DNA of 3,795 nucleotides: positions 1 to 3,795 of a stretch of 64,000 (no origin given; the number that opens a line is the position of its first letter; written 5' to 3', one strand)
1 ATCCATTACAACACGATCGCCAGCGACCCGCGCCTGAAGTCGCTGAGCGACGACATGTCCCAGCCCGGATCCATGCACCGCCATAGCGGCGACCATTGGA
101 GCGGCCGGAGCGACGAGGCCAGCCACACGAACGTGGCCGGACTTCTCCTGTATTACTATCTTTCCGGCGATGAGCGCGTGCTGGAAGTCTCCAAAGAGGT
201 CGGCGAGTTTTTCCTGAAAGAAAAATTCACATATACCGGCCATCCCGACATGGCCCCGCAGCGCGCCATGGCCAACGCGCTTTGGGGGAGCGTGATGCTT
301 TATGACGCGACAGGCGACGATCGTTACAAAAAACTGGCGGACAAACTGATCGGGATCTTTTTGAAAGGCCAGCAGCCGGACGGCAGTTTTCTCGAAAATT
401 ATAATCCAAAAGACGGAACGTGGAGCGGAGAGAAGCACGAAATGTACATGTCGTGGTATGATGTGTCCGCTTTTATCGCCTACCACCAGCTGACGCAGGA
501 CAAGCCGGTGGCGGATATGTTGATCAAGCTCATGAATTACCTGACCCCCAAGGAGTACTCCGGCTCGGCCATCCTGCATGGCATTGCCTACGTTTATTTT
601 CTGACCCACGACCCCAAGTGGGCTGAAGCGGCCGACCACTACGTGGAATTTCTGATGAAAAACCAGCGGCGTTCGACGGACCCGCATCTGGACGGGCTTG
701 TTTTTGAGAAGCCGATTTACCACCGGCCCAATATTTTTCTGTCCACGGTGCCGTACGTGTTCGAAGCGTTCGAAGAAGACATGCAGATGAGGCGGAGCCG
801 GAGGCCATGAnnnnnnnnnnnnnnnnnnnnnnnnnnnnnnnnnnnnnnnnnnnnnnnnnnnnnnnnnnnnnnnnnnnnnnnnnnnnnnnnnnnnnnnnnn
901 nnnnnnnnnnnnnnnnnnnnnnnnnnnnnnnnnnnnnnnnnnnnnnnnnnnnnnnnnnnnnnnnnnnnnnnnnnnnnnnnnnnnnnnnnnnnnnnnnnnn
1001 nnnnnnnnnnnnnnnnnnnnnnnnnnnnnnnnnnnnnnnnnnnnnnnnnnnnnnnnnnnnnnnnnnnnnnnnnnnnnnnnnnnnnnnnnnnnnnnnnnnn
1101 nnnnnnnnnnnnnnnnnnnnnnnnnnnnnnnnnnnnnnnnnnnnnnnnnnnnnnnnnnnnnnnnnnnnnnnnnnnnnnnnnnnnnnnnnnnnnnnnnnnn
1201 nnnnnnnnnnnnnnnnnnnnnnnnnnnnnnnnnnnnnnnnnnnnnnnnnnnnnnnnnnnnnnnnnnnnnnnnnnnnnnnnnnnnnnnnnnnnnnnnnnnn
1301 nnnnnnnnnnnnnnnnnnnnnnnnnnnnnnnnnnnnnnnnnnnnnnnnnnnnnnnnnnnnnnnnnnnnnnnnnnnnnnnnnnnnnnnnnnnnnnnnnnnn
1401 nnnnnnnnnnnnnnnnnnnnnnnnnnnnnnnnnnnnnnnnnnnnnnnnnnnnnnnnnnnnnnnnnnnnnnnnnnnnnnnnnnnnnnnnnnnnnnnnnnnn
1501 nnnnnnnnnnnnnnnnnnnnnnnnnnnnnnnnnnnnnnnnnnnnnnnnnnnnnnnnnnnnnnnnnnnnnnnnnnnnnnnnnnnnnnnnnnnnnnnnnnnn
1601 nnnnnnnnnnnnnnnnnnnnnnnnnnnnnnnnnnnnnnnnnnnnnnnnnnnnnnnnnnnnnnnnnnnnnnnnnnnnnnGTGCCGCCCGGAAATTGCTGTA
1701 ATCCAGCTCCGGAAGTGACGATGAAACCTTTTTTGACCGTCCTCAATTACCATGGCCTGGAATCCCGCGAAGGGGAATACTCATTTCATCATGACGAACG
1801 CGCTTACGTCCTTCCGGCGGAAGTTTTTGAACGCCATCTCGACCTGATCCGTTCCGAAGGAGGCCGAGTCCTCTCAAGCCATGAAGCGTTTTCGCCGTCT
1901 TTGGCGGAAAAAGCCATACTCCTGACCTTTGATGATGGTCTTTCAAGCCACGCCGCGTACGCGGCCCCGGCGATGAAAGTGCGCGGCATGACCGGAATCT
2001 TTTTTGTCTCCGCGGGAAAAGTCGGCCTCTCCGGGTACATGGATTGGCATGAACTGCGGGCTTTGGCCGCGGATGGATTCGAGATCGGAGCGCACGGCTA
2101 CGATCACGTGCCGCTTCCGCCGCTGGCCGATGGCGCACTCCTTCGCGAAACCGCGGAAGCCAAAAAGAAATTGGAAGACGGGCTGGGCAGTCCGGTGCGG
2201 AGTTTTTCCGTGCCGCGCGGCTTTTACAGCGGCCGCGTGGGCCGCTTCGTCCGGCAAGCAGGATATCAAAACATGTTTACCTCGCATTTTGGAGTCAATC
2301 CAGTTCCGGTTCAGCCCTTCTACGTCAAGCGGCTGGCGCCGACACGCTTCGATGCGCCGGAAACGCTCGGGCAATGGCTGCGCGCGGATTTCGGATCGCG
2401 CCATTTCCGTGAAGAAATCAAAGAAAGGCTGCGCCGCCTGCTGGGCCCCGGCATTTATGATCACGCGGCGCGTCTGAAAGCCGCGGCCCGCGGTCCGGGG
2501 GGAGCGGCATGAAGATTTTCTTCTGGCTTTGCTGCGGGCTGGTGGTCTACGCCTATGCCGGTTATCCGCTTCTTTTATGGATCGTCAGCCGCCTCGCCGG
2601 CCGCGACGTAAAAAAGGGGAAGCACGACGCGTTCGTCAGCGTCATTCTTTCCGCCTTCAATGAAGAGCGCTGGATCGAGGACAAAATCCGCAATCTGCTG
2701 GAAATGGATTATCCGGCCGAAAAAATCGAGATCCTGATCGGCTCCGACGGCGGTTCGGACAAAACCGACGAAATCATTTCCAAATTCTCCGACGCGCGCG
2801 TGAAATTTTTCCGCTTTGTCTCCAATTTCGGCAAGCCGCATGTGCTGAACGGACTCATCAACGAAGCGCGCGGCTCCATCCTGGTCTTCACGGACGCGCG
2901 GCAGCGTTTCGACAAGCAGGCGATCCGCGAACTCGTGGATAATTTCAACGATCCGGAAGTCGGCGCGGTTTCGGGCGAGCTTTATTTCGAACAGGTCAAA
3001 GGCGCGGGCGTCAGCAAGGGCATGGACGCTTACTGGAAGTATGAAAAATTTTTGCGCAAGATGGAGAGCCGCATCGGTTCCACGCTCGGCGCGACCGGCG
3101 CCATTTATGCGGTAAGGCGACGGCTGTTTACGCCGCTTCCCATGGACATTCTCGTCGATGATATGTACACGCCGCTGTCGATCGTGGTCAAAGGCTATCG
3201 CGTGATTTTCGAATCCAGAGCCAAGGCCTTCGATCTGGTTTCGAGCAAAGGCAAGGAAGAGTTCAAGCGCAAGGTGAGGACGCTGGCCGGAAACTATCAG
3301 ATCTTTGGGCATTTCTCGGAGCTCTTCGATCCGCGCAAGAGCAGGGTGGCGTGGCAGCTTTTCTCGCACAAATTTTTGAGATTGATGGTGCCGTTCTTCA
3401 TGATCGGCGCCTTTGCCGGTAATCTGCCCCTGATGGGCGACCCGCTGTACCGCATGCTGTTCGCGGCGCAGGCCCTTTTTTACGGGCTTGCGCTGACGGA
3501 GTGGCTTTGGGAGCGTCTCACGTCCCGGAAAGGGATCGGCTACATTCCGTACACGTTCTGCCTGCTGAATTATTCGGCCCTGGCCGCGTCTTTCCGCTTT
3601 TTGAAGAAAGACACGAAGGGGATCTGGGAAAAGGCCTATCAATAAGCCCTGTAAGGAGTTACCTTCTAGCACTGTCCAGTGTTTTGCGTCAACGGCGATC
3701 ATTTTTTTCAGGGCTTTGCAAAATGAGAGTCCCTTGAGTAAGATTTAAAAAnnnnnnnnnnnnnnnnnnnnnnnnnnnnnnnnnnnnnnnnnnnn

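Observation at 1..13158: Exosortase/PEP-CTERM exopolysaccharide locus with an unusual accessory gene set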

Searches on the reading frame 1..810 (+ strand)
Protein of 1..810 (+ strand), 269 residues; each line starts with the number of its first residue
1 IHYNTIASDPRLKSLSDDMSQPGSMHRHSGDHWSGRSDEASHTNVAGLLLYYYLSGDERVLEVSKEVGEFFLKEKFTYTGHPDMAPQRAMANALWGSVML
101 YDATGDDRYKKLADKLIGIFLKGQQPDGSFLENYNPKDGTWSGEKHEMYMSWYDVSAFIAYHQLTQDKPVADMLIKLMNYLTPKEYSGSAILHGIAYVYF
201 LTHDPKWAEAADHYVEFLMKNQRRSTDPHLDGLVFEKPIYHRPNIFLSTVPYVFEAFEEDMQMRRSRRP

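Call 4: search_protein_families(library=ncbifam, proteins=[window:1-810:+], max_evalue=0.01)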
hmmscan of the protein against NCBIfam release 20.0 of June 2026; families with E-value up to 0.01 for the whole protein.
window:1-810:+ (269 aa): 2 families
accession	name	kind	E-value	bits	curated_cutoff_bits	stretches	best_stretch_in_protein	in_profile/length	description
NF049879.1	AcerHdlse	equivalog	8.4e-06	24.5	950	1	49-127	162-236/657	aceric acid hydrolase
NF041848.1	celb_epim_EpiA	equivalog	0.006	15.7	800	0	144-174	116-146/405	cellobiose 2-epimerase EpiA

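Call 5: search_protein_families(library=pfam, proteins=[window:1-810:+], max_evalue=0.01)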
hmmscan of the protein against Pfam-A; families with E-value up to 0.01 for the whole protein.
window:1-810:+ (269 aa): 5 families
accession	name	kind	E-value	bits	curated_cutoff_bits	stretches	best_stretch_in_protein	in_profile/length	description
PF07944.18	Beta-AFase-like_GH127_cat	-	2.2e-13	50.4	24.9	1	42-117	128-204/376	Beta-L-arabinofuranosidase, GH127 catalytic domain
PF07470.19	Glyco_hydro_88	-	6.1e-07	29.2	26.6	1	45-176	35-158/352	Glycosyl Hydrolase Family 88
PF03663.20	Glyco_hydro_76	-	0.00017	21.7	25.9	0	94-128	225-259/366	Glycosyl hydrolase family 76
PF21346.3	PcRGLX_3rd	-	0.0012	18.6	23.8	1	27-67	133-173/411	PcRGLX-like protein C-terminal alpha/alpha toroid domain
PF01532.26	Glyco_hydro_47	-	0.0038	16.7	22.9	0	100-220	159-223/455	Glycosyl hydrolase family 47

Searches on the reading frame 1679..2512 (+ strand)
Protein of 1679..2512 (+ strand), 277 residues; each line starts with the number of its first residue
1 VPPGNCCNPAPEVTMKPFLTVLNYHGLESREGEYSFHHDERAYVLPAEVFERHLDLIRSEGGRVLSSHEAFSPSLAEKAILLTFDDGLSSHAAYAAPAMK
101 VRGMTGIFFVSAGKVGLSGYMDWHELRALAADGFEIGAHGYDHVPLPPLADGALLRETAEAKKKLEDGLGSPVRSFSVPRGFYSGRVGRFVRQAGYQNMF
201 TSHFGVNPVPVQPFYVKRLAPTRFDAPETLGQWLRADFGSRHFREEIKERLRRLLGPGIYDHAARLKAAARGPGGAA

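Call 4: search_protein_families(library=ncbifam, proteins=[window:1679-2512:+], max_evalue=0.01)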
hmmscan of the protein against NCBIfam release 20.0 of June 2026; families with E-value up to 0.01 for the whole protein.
window:1679-2512:+ (277 aa): 8 families
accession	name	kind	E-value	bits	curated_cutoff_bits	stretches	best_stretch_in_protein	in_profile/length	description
TIGR02764.1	spore_ybaN_pdaB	equivalog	3.1e-09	36.9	237.4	1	76-199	4-124/191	polysaccharide deacetylase family sporulation protein PdaB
NF050820.1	PolSacchBiosHfsH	equivalog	4.9e-09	36.2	400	1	76-182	32-142/249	oligosaccharide deacetylase HfsH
TIGR03938.2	deacetyl_PgaB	equivalog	1.2e-08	33.8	321.9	1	19-107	3-93/621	poly-beta-1,6-N-acetyl-D-glucosamine N-deacetylase PgaB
TIGR02884.1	spore_pdaA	equivalog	1.1e-07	31.8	298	1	73-202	32-159/224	delta-lactam-biosynthetic de-N-acetylase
TIGR04243.1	nodulat_NodB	equivalog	0.00077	19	240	1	78-199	2-121/197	chitooligosaccharide deacetylase NodB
TIGR03006.1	pepcterm_polyde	equivalog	0.0011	18.2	276.2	1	126-179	66-119/272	XrtA system polysaccharide deacetylase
NF011176.0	PRK14581.1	equivalog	0.0025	16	1091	0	70-105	99-134/673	poly-beta-1,6-N-acetyl-D-glucosamine N-deacetylase PgaB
NF011177.0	PRK14582.1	equivalog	0.0052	15.1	923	0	72-100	101-129/671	poly-beta-1,6-N-acetyl-D-glucosamine N-deacetylase PgaB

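Call 5: search_protein_families(library=pfam, proteins=[window:1679-2512:+], max_evalue=0.01)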
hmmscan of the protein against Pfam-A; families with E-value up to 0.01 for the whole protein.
window:1679-2512:+ (277 aa): 1 family
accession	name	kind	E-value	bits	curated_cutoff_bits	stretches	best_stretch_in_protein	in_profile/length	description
PF01522.26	Polysacc_deac_1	-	2.7e-20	73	23.1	1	76-198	5-123/124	Polysaccharide deacetylase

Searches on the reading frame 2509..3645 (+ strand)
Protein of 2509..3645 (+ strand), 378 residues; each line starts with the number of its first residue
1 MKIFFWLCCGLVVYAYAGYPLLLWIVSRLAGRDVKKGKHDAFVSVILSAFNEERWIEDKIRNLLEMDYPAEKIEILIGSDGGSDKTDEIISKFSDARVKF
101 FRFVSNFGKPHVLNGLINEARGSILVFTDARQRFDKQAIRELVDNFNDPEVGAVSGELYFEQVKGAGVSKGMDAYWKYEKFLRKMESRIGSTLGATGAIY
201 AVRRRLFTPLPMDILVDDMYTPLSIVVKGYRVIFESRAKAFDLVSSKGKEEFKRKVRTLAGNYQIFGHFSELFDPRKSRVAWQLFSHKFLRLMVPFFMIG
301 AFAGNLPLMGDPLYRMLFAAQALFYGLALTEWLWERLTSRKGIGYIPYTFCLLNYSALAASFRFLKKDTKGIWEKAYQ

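Call 4: search_protein_families(library=ncbifam, proteins=[window:2509-3645:+], max_evalue=0.01)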
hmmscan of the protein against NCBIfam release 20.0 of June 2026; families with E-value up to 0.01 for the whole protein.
window:2509-3645:+ (378 aa): 17 families
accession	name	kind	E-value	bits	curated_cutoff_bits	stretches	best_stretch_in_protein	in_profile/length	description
TIGR03937.1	PgaC_IcaA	equivalog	3.2e-20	72.5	422.3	1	33-299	37-307/407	poly-beta-1,6-N-acetyl-D-glucosamine synthase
TIGR03111.1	glyc2_xrt_Gpos1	hypoth_equivalog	3.4e-11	42.6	363.95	1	25-161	33-172/439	TIGR03111 family XrtG-associated glycosyltransferase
TIGR04242.1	nodulat_NodC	equivalog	1.5e-10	40.6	550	1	37-208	44-219/395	chitooligosaccharide synthase NodC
NF047588.1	GlcsyltransPgfSStrep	equivalog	8e-09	35.1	500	1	43-148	3-112/308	glycosyltransferase PgfS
NF038299.1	EPS_HpsN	equivalog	1.6e-08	33.9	425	1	42-162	2-122/317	hormogonium polysaccharide biosynthesis glycosyltransferase HpsN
TIGR03965.1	mycofact_glyco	equivalog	4.1e-08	32.5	280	1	37-157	70-190/467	mycofactocin biosynthesis glycosyltransferase MftF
TIGR03472.1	HpnI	equivalog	1.2e-07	30.9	310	1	8-205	7-210/373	bacteriohopanetetrol glucosamine biosynthesis glycosyltransferase HpnI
NF041865.1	EpsU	equivalog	3.7e-07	29.5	700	1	9-88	7-86/394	exopolysaccharide biosynthesis GT2 family glycosyltransferase EpsU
NF050050.1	ProtGlycPglI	equivalog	4.8e-07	29.4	500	1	41-147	2-109/306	GalNAc(5)-diNAcBac-PP-undecaprenol beta-1,3-glucosyltransferase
NF047683.1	TeichurnBiosyTuaG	equivalog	1.5e-06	28.1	400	1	40-140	5-105/252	teichuronic acid biosynthesis protein TuaG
TIGR04283.1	glyco_like_mftF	equivalog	6.6e-06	25.9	182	1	43-151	1-102/221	TIGR04283 family arsenosugar biosynthesis glycosyltransferase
NF007482.0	PRK10073.1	equivalog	2e-05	23.7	423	1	42-144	7-108/334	glycosyltransferase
NF041875.1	EPS_EpsD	equivalog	2.8e-05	23.7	370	1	43-130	1-88/325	exopolysaccharide biosynthesis glycosyltransferase EpsD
TIGR03030.1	CelA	equivalog_domain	0.00023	19.3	699.1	0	43-86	133-177/714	UDP-forming cellulose synthase catalytic subunit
NF041394.1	GtaseAglG_Halo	equivalog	0.00027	20.3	440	1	43-165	3-126/304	glucosyl-dolichyl phosphate glucuronosyltransferase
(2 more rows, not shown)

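Call 5: search_protein_families(library=pfam, proteins=[window:2509-3645:+], max_evalue=0.01)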
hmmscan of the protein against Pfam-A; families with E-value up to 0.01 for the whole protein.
window:2509-3645:+ (378 aa): 5 families
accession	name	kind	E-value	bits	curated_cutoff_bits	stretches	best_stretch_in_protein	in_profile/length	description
PF00535.33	Glycos_transf_2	-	3.8e-19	69.7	23.3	1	44-207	1-164/168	Glycosyl transferase family 2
PF13641.12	Glyco_tranf_2_3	-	2.4e-11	44.5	27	1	43-243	3-212/230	Glycosyltransferase like family 2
PF13632.12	Glyco_trans_2_3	-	3.2e-08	34.1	27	1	127-323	4-188/198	Glycosyl transferase family group 2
PF10111.15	Glyco_tranf_2_2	-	0.00027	21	27.3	1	47-130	6-90/276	Glycosyltransferase like family 2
PF13506.12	Glyco_transf_21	-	0.00038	20.4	21.7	1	116-207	25-114/174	Glycosyl transferase family 21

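Call 30: find_encoding_contigs(protein=window:2509-3645:+, flank=10000, max_places=4)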
Protein window:2509-3645:+ (378 aa): no gene with exactly this product is on record in the collection.

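Call 46: search_solved_structures(query=window:2509-3645:+, max_evalue=0.001, show_alignments=1)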
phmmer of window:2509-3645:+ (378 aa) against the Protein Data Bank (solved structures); distinct sequences matched with E-value up to 0.001: 10.
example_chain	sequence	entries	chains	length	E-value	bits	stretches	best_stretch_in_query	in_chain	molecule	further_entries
6yv7_A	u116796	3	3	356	6.4e-20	74.8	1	15-257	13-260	Glycosyl transferase, family 2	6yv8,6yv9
6yv7_B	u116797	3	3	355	6.5e-20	74.7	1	15-257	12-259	Glycosyl transferase, family 2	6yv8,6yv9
6p61_A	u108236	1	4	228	3.4e-10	42.8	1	41-139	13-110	Glycosyltransferase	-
5tze_C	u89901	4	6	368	2.3e-08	36.8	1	44-196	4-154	Glycosyl transferase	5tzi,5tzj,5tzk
5tz8_A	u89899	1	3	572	4.7e-08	35.7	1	44-196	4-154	Glycosyl transferase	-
8vh7_A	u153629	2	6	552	2.1e-07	33.6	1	39-134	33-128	Heparosan synthase B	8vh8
8viw_A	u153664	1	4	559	2.1e-07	33.6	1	39-134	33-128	Heparosan synthase B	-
5eke_A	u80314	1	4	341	9.5e-07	31.4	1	43-148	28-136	Uncharacterized glycosyltransferase sll0501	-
5ekp_C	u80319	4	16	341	9.6e-07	31.4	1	43-148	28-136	Uncharacterized glycosyltransferase sll0501 | Glycosyltransferase sll0501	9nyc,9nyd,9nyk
9nye_A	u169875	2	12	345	9.8e-07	31.4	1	43-148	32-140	Glycosyltransferase sll0501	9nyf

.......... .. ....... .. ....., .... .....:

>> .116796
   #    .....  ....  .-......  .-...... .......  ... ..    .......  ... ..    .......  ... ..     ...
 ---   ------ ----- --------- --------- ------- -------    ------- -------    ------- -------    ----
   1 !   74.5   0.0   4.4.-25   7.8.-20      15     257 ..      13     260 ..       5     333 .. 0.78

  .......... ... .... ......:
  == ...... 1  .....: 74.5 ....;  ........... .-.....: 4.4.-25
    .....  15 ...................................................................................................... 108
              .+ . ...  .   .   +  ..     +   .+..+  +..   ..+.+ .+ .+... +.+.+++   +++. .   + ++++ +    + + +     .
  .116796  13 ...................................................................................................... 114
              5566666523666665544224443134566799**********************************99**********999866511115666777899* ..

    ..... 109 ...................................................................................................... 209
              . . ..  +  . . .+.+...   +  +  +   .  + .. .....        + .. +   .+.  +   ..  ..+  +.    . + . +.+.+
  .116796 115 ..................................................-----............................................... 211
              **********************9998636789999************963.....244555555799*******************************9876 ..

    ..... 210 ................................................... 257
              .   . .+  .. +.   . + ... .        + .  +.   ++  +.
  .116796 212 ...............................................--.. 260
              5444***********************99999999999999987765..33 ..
